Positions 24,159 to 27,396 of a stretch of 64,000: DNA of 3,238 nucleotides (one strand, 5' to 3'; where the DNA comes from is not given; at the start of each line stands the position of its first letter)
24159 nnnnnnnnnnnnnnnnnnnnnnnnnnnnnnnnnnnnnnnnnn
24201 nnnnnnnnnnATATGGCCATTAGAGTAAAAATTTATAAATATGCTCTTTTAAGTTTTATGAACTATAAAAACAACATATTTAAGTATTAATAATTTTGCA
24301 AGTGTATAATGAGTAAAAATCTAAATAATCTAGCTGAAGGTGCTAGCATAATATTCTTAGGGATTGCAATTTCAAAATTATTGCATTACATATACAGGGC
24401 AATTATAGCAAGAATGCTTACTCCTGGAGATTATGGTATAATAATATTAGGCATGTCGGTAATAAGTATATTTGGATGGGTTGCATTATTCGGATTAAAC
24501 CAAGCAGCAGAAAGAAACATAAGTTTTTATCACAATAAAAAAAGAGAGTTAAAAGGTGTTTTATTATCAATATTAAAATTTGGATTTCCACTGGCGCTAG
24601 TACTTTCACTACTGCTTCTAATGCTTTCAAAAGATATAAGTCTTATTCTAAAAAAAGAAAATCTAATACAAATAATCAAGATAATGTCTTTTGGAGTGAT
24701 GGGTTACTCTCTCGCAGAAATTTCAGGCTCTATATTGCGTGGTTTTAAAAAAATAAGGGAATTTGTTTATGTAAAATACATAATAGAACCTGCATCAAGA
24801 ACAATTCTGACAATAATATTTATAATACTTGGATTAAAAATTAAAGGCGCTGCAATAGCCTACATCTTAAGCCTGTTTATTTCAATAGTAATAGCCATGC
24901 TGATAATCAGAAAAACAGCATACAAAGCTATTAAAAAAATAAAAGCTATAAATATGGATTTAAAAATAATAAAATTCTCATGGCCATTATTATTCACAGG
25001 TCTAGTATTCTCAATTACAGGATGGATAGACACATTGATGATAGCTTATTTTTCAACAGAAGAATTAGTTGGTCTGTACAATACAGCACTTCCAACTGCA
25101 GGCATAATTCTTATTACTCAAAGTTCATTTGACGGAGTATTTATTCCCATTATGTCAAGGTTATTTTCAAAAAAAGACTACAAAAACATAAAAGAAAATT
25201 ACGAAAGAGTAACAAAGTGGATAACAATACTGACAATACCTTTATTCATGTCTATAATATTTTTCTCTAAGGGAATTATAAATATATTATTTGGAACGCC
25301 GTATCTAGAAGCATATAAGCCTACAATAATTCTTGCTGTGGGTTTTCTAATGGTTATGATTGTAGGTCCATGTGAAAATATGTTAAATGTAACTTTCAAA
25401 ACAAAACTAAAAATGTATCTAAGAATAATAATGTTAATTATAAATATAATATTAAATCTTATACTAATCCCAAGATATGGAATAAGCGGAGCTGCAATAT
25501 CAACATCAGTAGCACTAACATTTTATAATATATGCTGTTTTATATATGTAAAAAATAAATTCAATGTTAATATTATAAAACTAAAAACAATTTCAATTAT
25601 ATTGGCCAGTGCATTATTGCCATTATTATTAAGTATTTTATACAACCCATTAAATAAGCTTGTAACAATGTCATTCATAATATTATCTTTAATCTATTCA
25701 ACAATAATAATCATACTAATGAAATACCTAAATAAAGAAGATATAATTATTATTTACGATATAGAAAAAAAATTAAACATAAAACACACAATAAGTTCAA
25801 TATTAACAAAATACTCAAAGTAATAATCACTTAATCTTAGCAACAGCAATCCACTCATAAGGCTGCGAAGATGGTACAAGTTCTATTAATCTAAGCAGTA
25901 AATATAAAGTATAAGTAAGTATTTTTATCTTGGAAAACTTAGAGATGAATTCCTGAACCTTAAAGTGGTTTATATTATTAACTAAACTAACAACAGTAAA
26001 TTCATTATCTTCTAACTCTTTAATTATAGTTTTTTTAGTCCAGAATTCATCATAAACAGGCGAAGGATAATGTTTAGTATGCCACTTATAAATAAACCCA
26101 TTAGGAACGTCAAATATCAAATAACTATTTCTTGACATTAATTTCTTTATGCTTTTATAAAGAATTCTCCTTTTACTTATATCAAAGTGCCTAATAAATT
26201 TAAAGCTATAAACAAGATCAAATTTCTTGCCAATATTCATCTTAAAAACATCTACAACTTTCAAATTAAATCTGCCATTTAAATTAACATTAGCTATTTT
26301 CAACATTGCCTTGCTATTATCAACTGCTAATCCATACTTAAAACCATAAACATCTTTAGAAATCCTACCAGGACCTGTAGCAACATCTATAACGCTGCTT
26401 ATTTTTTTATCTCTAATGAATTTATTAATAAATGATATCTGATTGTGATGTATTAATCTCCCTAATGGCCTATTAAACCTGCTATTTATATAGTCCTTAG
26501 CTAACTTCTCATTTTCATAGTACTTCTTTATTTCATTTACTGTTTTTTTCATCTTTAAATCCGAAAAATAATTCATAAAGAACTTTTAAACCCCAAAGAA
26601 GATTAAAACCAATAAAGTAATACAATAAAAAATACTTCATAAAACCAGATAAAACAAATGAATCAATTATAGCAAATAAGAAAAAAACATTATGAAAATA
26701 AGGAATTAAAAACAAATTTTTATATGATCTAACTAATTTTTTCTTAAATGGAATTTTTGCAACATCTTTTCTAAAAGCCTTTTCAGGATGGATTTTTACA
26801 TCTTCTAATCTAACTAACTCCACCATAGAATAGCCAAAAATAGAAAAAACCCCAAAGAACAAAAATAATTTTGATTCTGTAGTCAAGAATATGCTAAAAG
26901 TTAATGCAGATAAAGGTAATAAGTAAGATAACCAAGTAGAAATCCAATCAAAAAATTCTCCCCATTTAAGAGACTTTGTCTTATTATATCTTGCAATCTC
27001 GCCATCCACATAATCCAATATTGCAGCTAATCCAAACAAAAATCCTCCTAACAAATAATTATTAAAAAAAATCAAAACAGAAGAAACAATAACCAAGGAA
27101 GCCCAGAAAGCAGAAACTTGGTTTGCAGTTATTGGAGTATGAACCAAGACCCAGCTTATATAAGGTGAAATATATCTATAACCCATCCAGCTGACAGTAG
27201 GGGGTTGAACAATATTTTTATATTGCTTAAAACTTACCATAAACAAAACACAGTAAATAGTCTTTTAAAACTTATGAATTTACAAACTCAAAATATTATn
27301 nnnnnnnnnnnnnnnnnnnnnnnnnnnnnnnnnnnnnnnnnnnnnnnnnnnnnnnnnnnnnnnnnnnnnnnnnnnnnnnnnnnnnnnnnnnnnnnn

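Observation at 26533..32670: Complete early phosphonate biosynthesis cassette embedded in an archaeal AglB glycosylation island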

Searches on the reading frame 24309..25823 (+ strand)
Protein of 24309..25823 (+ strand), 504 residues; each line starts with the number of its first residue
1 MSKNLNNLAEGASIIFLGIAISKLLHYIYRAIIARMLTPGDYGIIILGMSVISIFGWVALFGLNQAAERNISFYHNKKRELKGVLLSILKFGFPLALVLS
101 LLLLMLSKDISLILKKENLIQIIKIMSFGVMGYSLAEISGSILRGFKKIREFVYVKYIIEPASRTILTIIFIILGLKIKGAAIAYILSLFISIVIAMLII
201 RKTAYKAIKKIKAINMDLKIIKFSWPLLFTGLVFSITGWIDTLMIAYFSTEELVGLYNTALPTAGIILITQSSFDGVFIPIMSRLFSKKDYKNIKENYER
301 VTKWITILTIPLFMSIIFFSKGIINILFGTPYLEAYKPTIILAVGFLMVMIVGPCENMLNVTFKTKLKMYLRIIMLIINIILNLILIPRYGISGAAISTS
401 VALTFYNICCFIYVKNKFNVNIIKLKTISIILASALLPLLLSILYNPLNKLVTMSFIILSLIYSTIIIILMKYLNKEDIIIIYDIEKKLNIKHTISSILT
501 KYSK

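Call 3: search_protein_families(library=pfam, proteins=[window:24309-25823:+], max_evalue=0.01)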
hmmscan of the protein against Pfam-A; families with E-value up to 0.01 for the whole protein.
window:24309-25823:+ (504 aa): 4 families
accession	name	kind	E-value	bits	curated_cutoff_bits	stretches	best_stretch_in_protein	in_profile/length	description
PF01943.22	Polysacc_synt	-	4.1e-29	102.3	28.2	1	9-286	2-274/274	Polysaccharide biosynthesis protein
PF13440.11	Polysacc_synt_3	-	3.4e-26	92.6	23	1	32-335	1-291/293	Polysaccharide biosynthesis protein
PF01554.23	MatE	-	2.1e-12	47.5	24.9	2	226-385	1-161/161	MatE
PF03023.19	MurJ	-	3.8e-08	32.8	27.4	1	121-458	99-442/451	Lipid II flippase MurJ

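Call 4: search_protein_families(library=ncbifam, proteins=[window:24309-25823:+], max_evalue=0.01)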
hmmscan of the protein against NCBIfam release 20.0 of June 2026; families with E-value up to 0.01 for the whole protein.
window:24309-25823:+ (504 aa): 9 families
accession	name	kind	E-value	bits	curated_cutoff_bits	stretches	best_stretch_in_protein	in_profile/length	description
NF041871.1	Wzx_EPS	equivalog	3.9e-14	52.2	800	1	30-444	24-432/492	exopolysaccharide biosynthesis flippase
TIGR00797.1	matE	subfamily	1.5e-13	50.5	147.4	2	22-326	9-321/396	MATE family efflux transporter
NF052396.1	MATE_WgkD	equivalog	1.2e-11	44.3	510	1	220-430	5-222/428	tryglysin-associated MATE efflux transporter WgkD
TIGR02900.1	spore_V_B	equivalog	6e-11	41.8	372.3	1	12-469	5-482/488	stage V sporulation protein B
NF050818.1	PolSacchBiosHfsF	equivalog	7.8e-10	38.4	700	1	32-436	26-425/468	polysaccharide biosynthesis protein HfsF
NF007773.0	PRK10459.1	equivalog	2.1e-09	36.9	273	1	23-480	22-472/492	MOP flippase family protein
NF058658.1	Oglyco_Wzx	exception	1.1e-07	31.3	720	1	17-472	19-465/478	O-glycosylation flippase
TIGR01695.1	murJ_mviN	equivalog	1.7e-06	27.1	235.55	1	120-471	124-486/506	murein biosynthesis integral membrane protein MurJ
NF047674.1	TeichurnBiosyTuaB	equivalog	3.4e-06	26.4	580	1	8-461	8-444/469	teichuronic acid biosynthesis protein TuaB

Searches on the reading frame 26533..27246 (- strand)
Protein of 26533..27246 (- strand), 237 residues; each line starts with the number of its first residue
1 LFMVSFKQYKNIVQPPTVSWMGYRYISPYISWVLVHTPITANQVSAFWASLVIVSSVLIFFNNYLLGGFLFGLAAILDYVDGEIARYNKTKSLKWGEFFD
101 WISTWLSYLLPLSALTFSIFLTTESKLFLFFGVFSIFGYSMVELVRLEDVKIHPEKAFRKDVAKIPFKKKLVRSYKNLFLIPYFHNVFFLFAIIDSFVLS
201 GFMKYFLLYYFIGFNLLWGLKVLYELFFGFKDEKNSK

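Call 3: search_protein_families(library=pfam, proteins=[window:26533-27246:-], max_evalue=0.01)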
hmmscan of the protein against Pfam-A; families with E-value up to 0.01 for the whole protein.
window:26533-27246:- (237 aa): 1 family
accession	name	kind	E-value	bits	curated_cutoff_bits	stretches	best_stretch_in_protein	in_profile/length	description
PF01066.26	CDP-OH_P_transf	-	1.4e-07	32.5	22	1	40-150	3-110/152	CDP-alcohol phosphatidyltransferase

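Call 4: search_protein_families(library=ncbifam, proteins=[window:26533-27246:-], max_evalue=0.01)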
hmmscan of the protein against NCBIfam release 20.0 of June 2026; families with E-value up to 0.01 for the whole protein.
window:26533-27246:- (237 aa): 7 families
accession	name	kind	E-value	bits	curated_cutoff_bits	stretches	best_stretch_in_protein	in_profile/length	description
NF041135.1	IPPtranDIPPsyn_Thcocales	equivalog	1.1e-12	47.7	580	1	23-145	235-352/419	bifunctional L-myo-inositol-1-phosphate cytidylyltransferase/CDP-L-myo-inositol myo-inositolphosphotransferase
NF040950.1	archin_ph_syn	equivalog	3.9e-10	39.9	180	1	30-130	15-115/191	archaetidylinositol phosphate synthase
NF045883.1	PIPSynth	equivalog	0.00015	21.5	170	1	30-100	14-84/197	phosphatidylinositol phosphate synthase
TIGR00473.1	pssA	equivalog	0.00033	20.8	107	1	66-139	22-94/153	CDP-diacylglycerol--serine O-phosphatidyltransferase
NF045886.1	PhCholSynLeg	equivalog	0.0017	17.9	440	1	39-111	14-92/250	phosphatidylcholine synthase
TIGR00560.1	pgsA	equivalog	0.0019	18.7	109.1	1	53-110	22-78/183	CDP-diacylglycerol--glycerol-3-phosphate 3-phosphatidyltransferase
NF038087.1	arch_ser_synth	exception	0.0036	16.9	240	1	43-129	9-96/216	archaetidylserine synthase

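Call 39: search_solved_structures(query=window:26533-27246:-, max_evalue=1, show_alignments=4)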
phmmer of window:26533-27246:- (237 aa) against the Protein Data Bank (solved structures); distinct sequences matched with E-value up to 1: 2.
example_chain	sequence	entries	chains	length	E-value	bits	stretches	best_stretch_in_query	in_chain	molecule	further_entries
4o6m_A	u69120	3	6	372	1.9e-07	34.3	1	24-142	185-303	AF2299, a CDP-alcohol phosphotransferase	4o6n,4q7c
4mnd_A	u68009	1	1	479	0.00065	22.8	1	24-134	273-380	CTP L-myo-inositol-1-phosphate cytidylyltransferase/CDP-L-myo-inositol myo-inositolphospho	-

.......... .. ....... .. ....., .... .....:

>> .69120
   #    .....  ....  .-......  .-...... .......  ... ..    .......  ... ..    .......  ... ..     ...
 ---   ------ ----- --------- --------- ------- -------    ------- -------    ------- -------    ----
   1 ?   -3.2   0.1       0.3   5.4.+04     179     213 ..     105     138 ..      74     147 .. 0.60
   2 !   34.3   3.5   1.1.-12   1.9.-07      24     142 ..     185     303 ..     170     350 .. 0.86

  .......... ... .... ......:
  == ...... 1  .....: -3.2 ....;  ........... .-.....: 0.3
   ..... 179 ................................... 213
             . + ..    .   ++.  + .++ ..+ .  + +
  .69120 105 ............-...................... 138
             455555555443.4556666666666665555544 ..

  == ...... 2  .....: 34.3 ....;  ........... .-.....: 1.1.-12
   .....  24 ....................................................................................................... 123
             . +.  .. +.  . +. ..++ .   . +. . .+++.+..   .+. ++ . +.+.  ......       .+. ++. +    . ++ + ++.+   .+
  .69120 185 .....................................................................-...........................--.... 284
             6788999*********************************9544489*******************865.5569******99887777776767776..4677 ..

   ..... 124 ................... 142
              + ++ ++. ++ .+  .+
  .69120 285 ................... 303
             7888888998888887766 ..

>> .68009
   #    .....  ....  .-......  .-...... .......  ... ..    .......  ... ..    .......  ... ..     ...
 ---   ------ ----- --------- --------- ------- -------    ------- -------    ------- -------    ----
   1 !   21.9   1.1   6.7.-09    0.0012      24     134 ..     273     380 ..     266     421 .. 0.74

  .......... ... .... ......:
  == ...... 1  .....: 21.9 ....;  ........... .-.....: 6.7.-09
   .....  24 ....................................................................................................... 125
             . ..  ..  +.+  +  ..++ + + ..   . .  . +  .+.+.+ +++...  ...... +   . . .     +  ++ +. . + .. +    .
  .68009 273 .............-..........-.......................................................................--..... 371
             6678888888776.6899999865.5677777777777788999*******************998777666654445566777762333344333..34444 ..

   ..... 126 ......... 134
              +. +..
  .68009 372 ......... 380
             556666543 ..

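Call 40: find_homologous_proteins(query=window:26533-27240:-, max_evalue=0.001)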
Query window:26533-27240:- (235 aa): 11 proteins with E <= 0.001 among 907 candidates.
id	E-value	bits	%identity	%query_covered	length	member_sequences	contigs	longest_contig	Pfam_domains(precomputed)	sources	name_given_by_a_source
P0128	9.8e-149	512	100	100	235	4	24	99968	PF01066.27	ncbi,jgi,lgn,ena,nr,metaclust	ncbi:CDP-alcohol phosphatidyltransferase family protein [Candidatus Woesearchaeota archaeon]|nr:CDP-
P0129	9.6e-84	299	60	100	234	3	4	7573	PF01066.27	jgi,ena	-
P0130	4.1e-81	290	58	100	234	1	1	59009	PF01066.27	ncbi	-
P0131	2.1e-12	65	27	97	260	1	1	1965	PF01066.27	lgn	-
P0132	2.4e-9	55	29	91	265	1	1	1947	PF01066.27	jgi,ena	jgi:phosphatidylglycerophosphate synthase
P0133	2.4e-9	55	30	66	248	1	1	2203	PF01066.27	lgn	-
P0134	1.9e-8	52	36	54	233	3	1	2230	PF01066.27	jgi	-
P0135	7.1e-7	47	32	60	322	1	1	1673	PF01066.27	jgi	-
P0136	7.5e-5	41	36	50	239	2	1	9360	PF01066.27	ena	-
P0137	1.4e-4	40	30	74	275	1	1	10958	PF01066.27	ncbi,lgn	-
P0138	5.8e-4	38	41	41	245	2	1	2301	PF01066.27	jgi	-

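Call 71: predict_structure(alignment_id=A3)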
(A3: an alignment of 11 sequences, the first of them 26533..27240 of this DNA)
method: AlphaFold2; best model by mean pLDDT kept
length: 235 residues; sequences in the alignment: 11
mean_pLDDT: 79.7   pTM: 0.76
mean pLDDT of the five models: 79.7, 78.2, 77.2, 75.2, 69.1
residues with pLDDT >= 90: 91; 70-90: 85; 50-70: 38; < 50: 21
segments of 3 or more residues with pLDDT < 50: 147-161, 230-235
pLDDT, mean of each block of 10 residues (from residue 1): 89 66 89 91 92 96 94 90 82 72 86 95 94 86 53 43 64 63 84 87 89 82 66 37
secondary structure, 60 per line:
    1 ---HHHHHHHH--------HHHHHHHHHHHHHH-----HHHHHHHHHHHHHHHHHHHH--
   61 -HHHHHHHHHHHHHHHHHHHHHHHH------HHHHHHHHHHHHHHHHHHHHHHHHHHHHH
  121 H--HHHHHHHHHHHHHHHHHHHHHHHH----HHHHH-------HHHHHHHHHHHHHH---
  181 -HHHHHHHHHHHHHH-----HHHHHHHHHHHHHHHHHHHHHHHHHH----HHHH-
elements in order: H4-11 H20-33 H39-58 H62-85 H92-121 H124-147 H152-156 H164-177 H182-195 H201-226 H231-234

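Call 74: fold_search(model_id=the predicted structure, library=pdb)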
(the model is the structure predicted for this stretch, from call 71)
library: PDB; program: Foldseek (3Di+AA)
matches with E <= 10: 89; with E <= 0.001: 6
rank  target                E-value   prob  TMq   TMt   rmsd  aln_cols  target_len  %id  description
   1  4o6n_A                1.0e-05  1.00  0.65  0.47   4.0       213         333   22  Structure of AF2299, a CDP-alcohol phosphotransferase (CDP-bound) (released 2014-05-14)
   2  4o6m_B                1.9e-05  1.00  0.64  0.45   4.0       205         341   21  Structure of AF2299, a CDP-alcohol phosphotransferase (CMP-bound) (released 2014-05-14)
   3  4q7c_A                1.9e-05  1.00  0.62  0.45   5.4       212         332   23  Structure of AF2299, a CDP-alcohol phosphotransferase (released 2014-05-28)
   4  4o6m_A                3.2e-05  1.00  0.65  0.48   4.8       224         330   20  Structure of AF2299, a CDP-alcohol phosphotransferase (CMP-bound) (released 2014-05-14)
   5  4mnd                  6.1e-04  1.00  0.67  0.40   4.4       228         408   21  Crystal structure of Archaeoglobus fulgidus IPCT-DIPPS bifunctional membrane protein (released 2014-07-02)
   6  6wm5_A                9.5e-04  1.00  0.58  0.42   8.7       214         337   12  Structure of a phosphatidylinositol-phosphate synthase (PIPS) from Mycobacterium kansasii (released 2020-05-27)
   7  5d91                  1.0e-03  1.00  0.61  0.44   5.7       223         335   12  Structure of a phosphatidylinositolphosphate (PIP) synthase from Renibacterium Salmoninarum (released 2015-11-11)
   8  5d92_A                1.3e-03  1.00  0.63  0.45   6.1       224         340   12  Structure of a phosphatidylinositolphosphate (PIP) synthase from Renibacterium Salmoninarum (released 2015-11-04)
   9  6wmv_C                1.4e-03  1.00  0.61  0.44   6.0       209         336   12  Structure of a phosphatidylinositol-phosphate synthase (PIPS) from Mycobacterium kansasii with evidence of substrate b (released 2020-05-27)
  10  6wmv_A                1.6e-03  1.00  0.62  0.45   6.0       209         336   12  Structure of a phosphatidylinositol-phosphate synthase (PIPS) from Mycobacterium kansasii with evidence of substrate b (released 2020-05-27)
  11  5d92_C                1.6e-03  1.00  0.60  0.44   6.9       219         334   12  Structure of a phosphatidylinositolphosphate (PIP) synthase from Renibacterium Salmoninarum (released 2015-11-04)
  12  5d92_B                1.7e-03  1.00  0.62  0.44   7.0       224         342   13  Structure of a phosphatidylinositolphosphate (PIP) synthase from Renibacterium Salmoninarum (released 2015-11-04)
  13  6h5a_A                2.5e-03  1.00  0.53  0.60   7.8       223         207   12  Crystal structure of Mycobacterium tuberculosis phosphatidylinositol phosphate synthase (PgsA1) in complex with mangan (released 2019-05-15)
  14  6wm5_C                2.7e-03  1.00  0.61  0.44   7.1       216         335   12  Structure of a phosphatidylinositol-phosphate synthase (PIPS) from Mycobacterium kansasii (released 2020-05-27)
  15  6h53_A                3.5e-03  1.00  0.49  0.59   8.7       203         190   12  Crystal structure of Mycobacterium tuberculosis phosphatidylinositol phosphate synthase (PgsA1) in apo form (released 2019-05-15)
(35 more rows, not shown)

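Call 82: search_protein_representatives(alignment_id=A3)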
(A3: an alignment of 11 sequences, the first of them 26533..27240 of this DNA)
Query: 11 sequences, 248 profile positions. Proteins with E-value up to 0.001 (for the whole library): 16284; up to 1e-10: 7058; up to 1e-30: 711. The best 150 are listed.
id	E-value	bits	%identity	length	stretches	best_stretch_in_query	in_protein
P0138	8.5e-90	317.3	-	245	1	2-240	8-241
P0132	6.4e-86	304.6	-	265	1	1-245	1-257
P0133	2.1e-84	299.6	-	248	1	1-245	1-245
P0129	1.5e-81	290.3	-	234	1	2-247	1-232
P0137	1.1e-75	271.1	-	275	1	2-243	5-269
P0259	1.2e-70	254.6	-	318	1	3-242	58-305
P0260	1.6e-67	244.3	-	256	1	4-240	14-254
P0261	1.9e-67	244.1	-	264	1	2-244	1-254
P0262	1.7e-66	240.9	-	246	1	1-240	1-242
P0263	1.2e-64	234.9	-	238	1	1-240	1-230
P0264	5.7e-64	232.7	-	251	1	1-239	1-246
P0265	1.1e-63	231.7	-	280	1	1-240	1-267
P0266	2.7e-63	230.5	-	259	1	1-240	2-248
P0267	4.9e-63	229.6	-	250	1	4-240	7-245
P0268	1.8e-62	227.8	-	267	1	2-236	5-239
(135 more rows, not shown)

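Call 84: find_encoding_contigs(protein=P0137, flank=6000, max_places=1)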
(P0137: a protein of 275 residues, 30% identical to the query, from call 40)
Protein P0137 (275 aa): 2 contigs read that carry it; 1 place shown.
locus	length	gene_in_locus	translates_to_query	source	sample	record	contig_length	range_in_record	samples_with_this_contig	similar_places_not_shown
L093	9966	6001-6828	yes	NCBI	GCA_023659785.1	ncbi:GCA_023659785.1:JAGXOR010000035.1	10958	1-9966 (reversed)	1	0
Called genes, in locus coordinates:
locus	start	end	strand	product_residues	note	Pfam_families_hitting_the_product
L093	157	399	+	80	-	-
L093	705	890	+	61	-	PF01954:AF2212-like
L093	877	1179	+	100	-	PF01850:PIN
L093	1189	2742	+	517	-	PF01943:Polysacc_synt, PF13440:Polysacc_synt_3, PF03023:MurJ (weak), PF01554:MatE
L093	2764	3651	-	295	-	PF00483:NTP_transferase, PF01128:IspD (weak), PF12804:NTP_transf_3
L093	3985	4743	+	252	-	PF00483:NTP_transferase, PF01128:IspD (weak), PF12804:NTP_transf_3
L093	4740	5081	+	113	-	PF07690:MFS_1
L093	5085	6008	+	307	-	PF07690:MFS_1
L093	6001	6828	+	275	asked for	PF01066:CDP-OH_P_transf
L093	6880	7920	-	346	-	PF01609:DDE_Tnp_1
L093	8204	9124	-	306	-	PF00685:Sulfotransfer_1, PF13469:Sulfotransfer_3 (weak)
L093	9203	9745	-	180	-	PF01583:APS_kinase, PF08433:KTI12 (weak)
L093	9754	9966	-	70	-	?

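Call 85: find_encoding_contigs(protein=P0136, flank=6000, max_places=1)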
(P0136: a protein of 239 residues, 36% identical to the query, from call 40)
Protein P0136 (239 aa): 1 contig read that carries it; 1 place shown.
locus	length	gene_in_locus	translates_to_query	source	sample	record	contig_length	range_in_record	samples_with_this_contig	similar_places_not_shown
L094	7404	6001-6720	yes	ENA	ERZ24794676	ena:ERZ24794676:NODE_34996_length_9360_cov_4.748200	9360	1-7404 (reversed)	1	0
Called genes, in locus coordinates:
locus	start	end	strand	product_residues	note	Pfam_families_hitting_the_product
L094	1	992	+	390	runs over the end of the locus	PF13439:Glyco_transf_4, PF13579:Glyco_trans_4_4, PF20706:GT4-conflict, PF00534:Glycos_transf_1, PF13692:Glyco_trans_1_4, PF13524:Glyco_trans_1_2 (faint)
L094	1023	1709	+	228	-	PF13489:Methyltransf_23, PF13847:Methyltransf_31, PF08241:Methyltransf_11, PF08242:Methyltransf_12, PF13649:Methyltransf_25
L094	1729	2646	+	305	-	PF01261:AP_endonuc_2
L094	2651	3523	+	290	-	PF00294:PfkB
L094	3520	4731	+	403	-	PF01663:Phosphodiest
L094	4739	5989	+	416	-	-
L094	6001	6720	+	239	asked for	PF01066:CDP-OH_P_transf (weak)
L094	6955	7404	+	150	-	?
